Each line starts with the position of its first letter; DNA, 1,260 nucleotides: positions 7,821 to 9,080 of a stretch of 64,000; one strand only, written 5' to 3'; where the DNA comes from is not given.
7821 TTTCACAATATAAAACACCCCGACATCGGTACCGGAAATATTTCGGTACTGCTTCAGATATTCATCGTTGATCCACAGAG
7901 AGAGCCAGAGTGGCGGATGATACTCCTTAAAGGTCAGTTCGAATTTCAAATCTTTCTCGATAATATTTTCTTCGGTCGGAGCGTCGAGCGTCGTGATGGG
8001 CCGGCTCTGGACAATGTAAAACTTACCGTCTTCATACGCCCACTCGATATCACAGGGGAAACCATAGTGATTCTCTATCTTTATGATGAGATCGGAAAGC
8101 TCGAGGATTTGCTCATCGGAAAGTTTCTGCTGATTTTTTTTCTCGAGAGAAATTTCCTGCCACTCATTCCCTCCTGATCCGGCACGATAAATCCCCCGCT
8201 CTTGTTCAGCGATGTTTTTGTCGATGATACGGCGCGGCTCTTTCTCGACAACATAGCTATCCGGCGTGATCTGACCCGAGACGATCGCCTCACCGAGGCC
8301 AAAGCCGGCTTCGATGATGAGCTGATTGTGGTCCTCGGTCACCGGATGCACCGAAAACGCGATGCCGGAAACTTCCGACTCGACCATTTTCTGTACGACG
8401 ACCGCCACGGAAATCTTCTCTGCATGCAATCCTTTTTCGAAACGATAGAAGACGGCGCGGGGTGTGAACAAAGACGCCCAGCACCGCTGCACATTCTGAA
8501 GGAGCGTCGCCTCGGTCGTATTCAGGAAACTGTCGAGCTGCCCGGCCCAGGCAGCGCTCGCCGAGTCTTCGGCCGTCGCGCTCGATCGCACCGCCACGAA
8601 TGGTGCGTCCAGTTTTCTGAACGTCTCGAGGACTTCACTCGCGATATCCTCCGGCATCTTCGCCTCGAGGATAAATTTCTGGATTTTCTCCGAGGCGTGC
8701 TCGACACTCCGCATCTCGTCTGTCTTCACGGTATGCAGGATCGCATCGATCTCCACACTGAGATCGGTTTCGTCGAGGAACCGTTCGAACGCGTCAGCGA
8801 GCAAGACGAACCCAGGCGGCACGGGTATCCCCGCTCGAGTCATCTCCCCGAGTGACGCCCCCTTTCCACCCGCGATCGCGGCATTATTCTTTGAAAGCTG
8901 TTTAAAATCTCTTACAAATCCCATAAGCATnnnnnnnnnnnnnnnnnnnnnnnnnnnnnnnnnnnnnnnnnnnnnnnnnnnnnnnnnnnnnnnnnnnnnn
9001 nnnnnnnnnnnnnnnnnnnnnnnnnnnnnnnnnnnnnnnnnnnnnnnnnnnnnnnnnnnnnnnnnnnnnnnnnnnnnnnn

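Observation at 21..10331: Cluster of seven PEP-utilizing swivel phosphohistidine domains on a PpsA-like ATP-binding head, with no PEP/pyruvate TIM barrel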

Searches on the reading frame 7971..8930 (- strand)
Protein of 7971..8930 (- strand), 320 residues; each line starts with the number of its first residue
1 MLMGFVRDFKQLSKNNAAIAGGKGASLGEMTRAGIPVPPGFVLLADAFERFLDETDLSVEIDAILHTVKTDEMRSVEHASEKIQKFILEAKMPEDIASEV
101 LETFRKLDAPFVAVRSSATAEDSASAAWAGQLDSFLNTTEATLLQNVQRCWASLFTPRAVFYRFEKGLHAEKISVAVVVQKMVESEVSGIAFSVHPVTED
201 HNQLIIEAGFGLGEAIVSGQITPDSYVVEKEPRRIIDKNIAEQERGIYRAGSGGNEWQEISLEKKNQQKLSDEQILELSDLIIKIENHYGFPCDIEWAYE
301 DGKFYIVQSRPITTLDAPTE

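Call 77: search_dna_similar(query=window:7971-8930:-, collection=plasmids, mode=protein, max_rows=40, max_evalue=1e-20)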
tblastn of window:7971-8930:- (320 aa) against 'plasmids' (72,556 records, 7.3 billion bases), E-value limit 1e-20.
Records with a match: 235; places in all: 254; records where one place covers at least 80% of the query: 233.
Best place of each record, by identity: <60% 235.
By first word of the organism name: Streptomyces 22; Deinococcus 18; Pseudoalteromonas 14; Sphingobium 13; Bacillus 12; Rhodococcus 12; Leisingera 12; Klebsiella 8; Rhizobium 6; Vibrio 6; and 59 more.
By predicted mobility (MOB-suite, as given by PLSDB): non-mobilizable 191; mobilizable 23; conjugative 21.
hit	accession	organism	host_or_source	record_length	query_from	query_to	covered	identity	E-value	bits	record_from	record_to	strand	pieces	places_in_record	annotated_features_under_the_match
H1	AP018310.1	Aulosira laxa NIES-50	-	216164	1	315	98%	44.0%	1e-61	218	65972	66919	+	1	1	phosphoenolpyruvate synthase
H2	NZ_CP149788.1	Haloterrigena sp. KLK7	cell culture,salt lake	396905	26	316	91%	46.6%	4e-70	243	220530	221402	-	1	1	ppsA: phosphoenolpyruvate synthase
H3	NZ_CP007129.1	Gemmatirosa kalamazoonensis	-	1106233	5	315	97%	42.1%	5e-63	223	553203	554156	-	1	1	record has no annotation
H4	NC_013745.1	Haloterrigena turkmenica DSM 5511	-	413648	26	316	91%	44.8%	1e-61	218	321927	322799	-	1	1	ppsA: phosphoenolpyruvate synthase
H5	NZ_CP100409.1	Haloarcula marina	cell culture,sediment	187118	26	316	91%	44.4%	2e-65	229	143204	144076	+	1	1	ppsA: phosphoenolpyruvate synthase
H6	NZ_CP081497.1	Streptomyces sp. BHT-5-2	whole organism,plant soil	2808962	5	315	97%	41.3%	1e-54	199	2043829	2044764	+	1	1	none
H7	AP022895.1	Bacillus cereus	-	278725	2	315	98%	40.7%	1e-54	199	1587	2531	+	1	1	phosphoenolpyruvate synthase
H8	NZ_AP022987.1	Bacillus cereus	-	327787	2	315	98%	40.7%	1e-54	199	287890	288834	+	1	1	ppsA: phosphoenolpyruvate synthase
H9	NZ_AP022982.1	Bacillus cereus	-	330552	2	315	98%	40.7%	1e-54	199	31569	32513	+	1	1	ppsA: phosphoenolpyruvate synthase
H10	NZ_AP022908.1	Bacillus cereus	-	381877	2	315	98%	40.7%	1e-54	199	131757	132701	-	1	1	ppsA: phosphoenolpyruvate synthase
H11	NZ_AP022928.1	Bacillus cereus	-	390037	2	315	98%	40.7%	1e-54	199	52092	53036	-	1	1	ppsA: phosphoenolpyruvate synthase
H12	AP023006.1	Bacillus cereus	-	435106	2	315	98%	40.7%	1e-54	199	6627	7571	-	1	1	phosphoenolpyruvate synthase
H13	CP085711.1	Bacillus sp. F19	single cell,soil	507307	5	315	97%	41.0%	1e-52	192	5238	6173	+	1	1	ppsA: phosphoenolpyruvate synthase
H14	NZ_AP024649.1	Arthrobacter sp. StoSoilB13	-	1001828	5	315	97%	40.9%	4e-57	206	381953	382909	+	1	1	none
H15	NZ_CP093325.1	Bacillus sp. N5-665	whole organism,peat soil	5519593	2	315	98%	40.1%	7e-53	193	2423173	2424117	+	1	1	none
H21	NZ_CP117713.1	Streptomyces sp. MMBL 11-1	marine sponge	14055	5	315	97%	39.0%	1e-48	181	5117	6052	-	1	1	rph: rifamycin-inactivating phosphotransferase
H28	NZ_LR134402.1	Listeria monocytogenes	Homo sapiens,Vein blood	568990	34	315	88%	42.7%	3e-57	206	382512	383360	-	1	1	rph: rifamycin-inactivating phosphotransferase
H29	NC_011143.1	Phenylobacterium zucineum HLK1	-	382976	5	313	97%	38.9%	4e-42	162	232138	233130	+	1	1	ppsA: phosphoenolpyruvate synthase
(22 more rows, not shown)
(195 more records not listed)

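Call 78: get_annotated_region(hit=H28, flank=2500)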
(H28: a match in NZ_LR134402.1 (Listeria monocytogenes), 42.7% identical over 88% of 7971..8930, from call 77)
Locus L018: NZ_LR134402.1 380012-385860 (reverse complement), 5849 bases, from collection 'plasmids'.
description: Listeria monocytogenes strain NCTC7974 plasmid 5, complete sequence
organism: Listeria monocytogenes (NCBI taxid 1639)
taxonomy: Bacteria; Bacillota; Bacilli; Bacillales; Listeriaceae; Listeria; Listeria monocytogenes
host: -; source: Homo sapiens,Vein blood; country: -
typing (MOB-suite, as given by PLSDB): non-mobilizable
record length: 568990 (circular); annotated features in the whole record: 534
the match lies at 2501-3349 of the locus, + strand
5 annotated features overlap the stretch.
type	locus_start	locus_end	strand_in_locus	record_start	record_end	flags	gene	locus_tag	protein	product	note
CDS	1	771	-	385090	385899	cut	-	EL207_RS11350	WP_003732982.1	ZIP family metal transporter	GO:0030001 - metal ion transport [Evidence IEA]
CDS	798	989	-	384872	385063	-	-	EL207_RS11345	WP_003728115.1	hypothetical protein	-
CDS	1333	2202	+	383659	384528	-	-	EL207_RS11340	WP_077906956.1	hypothetical protein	-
CDS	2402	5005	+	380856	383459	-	rph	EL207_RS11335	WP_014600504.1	rifamycin-inactivating phosphotransferase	-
predicted_resistance_gene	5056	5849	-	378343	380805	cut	inlF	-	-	class 1 internalin InlF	predicted by amrfinderplus; class ; identity 99.51%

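Call 79: get_annotated_region(hit=H21, flank=2500)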
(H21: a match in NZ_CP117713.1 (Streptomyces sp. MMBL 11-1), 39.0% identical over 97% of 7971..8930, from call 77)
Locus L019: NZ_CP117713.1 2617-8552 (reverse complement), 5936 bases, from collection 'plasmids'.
description: Streptomyces sp. MMBL 11-1 plasmid unnamed4, complete sequence
organism: Streptomyces sp. MMBL 11-1 (NCBI taxid 3026420)
taxonomy: Bacteria; Actinomycetota; Actinomycetes; Kitasatosporales; Streptomycetaceae; Streptomyces; Streptomyces sp. MMBL 11-1
host: -; source: marine sponge; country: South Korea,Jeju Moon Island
typing (MOB-suite, as given by PLSDB): non-mobilizable
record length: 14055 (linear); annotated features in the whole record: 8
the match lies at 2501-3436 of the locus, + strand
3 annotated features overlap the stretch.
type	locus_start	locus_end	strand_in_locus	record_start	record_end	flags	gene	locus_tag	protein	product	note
CDS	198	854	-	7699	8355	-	-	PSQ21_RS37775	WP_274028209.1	DUF5701 family protein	-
CDS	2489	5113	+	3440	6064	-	rph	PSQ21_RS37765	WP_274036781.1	rifamycin-inactivating phosphotransferase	-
CDS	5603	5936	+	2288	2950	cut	-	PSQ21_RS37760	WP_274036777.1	DUF1345 domain-containing protein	-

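Call 104: get_annotated_region(hit=H2, flank=2500)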
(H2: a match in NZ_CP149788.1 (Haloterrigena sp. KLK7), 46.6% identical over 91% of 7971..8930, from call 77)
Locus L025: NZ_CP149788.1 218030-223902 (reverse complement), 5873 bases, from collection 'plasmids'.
description: Haloterrigena sp. KLK7 plasmid unnamed1, complete sequence
organism: Haloterrigena sp. KLK7 (NCBI taxid 3132747)
taxonomy: Archaea; Euryarchaeota; Halobacteria; Halobacteriales; Natrialbaceae; Haloterrigena; Haloterrigena sp. KLK7
host: -; source: cell culture,salt lake; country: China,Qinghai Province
typing (MOB-suite, as given by PLSDB): non-mobilizable
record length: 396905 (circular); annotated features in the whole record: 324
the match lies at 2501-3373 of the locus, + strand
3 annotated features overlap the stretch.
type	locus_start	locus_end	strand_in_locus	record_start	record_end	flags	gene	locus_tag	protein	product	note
CDS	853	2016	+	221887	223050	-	-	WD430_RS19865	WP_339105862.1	hypothetical protein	-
CDS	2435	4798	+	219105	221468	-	ppsA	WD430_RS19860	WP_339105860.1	phosphoenolpyruvate synthase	GO:0016310 - phosphorylation [Evidence IEA]; GO:0006090 - pyruvate metabolic process [Evidence IEA]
CDS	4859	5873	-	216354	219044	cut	ppc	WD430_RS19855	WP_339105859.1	phosphoenolpyruvate carboxylase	GO:0015977 - carbon fixation [Evidence IEA]; GO:0006099 - tricarboxylic acid cycle [Evidence IEA]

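Call 105: get_annotated_region(hit=H29, flank=2500)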
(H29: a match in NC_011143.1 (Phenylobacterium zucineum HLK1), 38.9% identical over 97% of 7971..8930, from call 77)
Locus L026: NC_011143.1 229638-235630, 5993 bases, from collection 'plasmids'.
description: Phenylobacterium zucineum HLK1 plasmid unnamed, complete sequence
organism: Phenylobacterium zucineum HLK1 (NCBI taxid 450851)
taxonomy: Bacteria; Pseudomonadota; Alphaproteobacteria; Caulobacterales; Caulobacteraceae; Phenylobacterium; Phenylobacterium zucineum; Phenylobacterium zucineum HLK1
host: -; source: -; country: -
typing (MOB-suite, as given by PLSDB): conjugative; replicon rep_cluster_534; relaxase MOBP; mating-pair formation MPF_T
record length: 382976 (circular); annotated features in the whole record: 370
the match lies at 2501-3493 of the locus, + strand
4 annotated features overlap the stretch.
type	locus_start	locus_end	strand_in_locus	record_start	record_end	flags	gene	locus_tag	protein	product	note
CDS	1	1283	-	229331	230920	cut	-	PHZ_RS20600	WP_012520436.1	AarF/UbiB family protein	-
CDS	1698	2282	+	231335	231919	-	-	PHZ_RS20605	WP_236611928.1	lysophospholipid acyltransferase family protein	-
CDS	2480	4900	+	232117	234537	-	ppsA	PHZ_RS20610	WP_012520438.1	phosphoenolpyruvate synthase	GO:0016310 - phosphorylation [Evidence IEA]; GO:0006090 - pyruvate metabolic process [Evidence IEA]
CDS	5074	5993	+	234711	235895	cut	-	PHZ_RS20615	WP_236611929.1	hypothetical protein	-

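Call 106: get_annotated_region(hit=H1, flank=2500)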
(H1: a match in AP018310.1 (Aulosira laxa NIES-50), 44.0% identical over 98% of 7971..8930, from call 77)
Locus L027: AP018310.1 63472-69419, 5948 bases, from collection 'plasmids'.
description: Aulosira laxa NIES-50 plasmid plasmid3 DNA, complete genome
organism: Aulosira laxa NIES-50 (NCBI taxid 1541988)
taxonomy: Bacteria; Cyanobacteriota; Cyanophyceae; Nostocales; Fortieaceae; Aulosira; Aulosira laxa; Aulosira laxa NIES-50
host: -; source: -; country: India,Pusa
typing (MOB-suite, as given by PLSDB): conjugative; replicon rep_cluster_1671; relaxase MOBP; mating-pair formation MPF_T
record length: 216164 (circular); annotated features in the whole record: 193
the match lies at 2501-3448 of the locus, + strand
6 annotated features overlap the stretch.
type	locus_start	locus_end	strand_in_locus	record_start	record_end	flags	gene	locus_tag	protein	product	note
CDS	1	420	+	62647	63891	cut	-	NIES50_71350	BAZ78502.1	hypothetical protein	-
CDS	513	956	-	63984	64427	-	-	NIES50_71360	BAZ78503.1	hypothetical protein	-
CDS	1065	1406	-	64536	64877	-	-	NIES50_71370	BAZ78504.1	hypothetical protein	-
CDS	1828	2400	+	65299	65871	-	-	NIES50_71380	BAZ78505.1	bifunctional deaminase-reductase domain protein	-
CDS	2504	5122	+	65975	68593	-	-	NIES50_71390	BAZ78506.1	phosphoenolpyruvate synthase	-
CDS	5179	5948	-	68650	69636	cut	-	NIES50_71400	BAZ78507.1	ParB family protein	-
